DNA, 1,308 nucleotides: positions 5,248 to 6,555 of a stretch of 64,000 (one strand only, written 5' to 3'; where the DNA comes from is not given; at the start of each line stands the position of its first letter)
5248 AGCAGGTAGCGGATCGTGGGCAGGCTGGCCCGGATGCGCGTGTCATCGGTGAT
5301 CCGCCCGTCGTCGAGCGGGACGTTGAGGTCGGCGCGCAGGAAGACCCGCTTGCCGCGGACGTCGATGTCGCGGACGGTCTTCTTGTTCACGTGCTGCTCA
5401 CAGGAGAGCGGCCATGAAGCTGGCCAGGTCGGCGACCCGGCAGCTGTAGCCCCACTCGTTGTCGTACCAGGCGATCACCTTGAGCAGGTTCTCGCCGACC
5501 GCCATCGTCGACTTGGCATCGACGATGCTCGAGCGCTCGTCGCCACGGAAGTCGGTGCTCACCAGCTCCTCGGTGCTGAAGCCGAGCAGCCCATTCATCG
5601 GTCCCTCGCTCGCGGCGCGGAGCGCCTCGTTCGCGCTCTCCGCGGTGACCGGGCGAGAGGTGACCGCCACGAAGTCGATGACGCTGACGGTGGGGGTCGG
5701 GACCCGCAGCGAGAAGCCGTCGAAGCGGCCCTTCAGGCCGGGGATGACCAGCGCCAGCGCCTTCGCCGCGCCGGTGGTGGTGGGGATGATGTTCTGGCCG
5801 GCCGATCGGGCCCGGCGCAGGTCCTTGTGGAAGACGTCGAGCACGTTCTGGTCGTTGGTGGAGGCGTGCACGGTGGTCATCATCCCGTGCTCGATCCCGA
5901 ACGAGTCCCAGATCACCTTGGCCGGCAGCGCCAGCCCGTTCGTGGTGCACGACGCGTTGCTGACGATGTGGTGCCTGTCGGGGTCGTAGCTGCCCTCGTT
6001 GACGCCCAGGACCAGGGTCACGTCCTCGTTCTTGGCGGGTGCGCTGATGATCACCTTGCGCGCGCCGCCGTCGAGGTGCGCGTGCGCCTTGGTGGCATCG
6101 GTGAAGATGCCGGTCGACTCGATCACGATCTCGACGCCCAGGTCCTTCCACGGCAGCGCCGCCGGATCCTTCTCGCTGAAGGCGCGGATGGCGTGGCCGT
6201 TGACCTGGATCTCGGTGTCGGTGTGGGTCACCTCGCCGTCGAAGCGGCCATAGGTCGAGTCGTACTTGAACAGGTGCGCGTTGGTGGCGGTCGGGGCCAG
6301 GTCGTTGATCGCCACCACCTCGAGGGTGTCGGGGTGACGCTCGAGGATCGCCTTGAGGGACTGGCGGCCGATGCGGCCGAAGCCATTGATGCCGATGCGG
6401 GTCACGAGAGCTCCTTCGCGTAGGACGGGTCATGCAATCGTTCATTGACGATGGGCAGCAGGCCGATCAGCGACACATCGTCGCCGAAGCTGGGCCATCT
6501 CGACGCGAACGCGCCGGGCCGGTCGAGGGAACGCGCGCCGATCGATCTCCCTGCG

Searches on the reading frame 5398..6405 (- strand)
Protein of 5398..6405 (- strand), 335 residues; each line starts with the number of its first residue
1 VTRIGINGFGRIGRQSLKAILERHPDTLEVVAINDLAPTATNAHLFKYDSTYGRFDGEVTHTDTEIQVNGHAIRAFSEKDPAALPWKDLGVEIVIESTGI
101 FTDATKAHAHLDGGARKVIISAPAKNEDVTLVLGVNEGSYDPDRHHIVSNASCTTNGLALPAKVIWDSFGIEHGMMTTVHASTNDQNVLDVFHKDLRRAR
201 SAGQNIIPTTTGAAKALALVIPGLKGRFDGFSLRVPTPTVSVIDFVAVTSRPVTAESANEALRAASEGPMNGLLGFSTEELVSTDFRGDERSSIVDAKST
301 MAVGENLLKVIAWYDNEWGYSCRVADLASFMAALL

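Call 80: search_protein_families(library=pfam, proteins=[window:5398-6405:-], max_evalue=0.00001)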
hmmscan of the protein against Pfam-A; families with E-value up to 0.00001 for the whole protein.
window:5398-6405:- (335 aa): 2 families
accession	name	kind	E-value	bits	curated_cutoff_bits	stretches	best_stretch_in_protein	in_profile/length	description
PF02800.25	Gp_dh_C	-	5.1e-60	202.1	24.4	1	161-314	4-158/158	Glyceraldehyde 3-phosphate dehydrogenase, C-terminal domain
PF00044.30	Gp_dh_N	-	9.2e-39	132.3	31.7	1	3-103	2-100/101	Glyceraldehyde 3-phosphate dehydrogenase, NAD binding domain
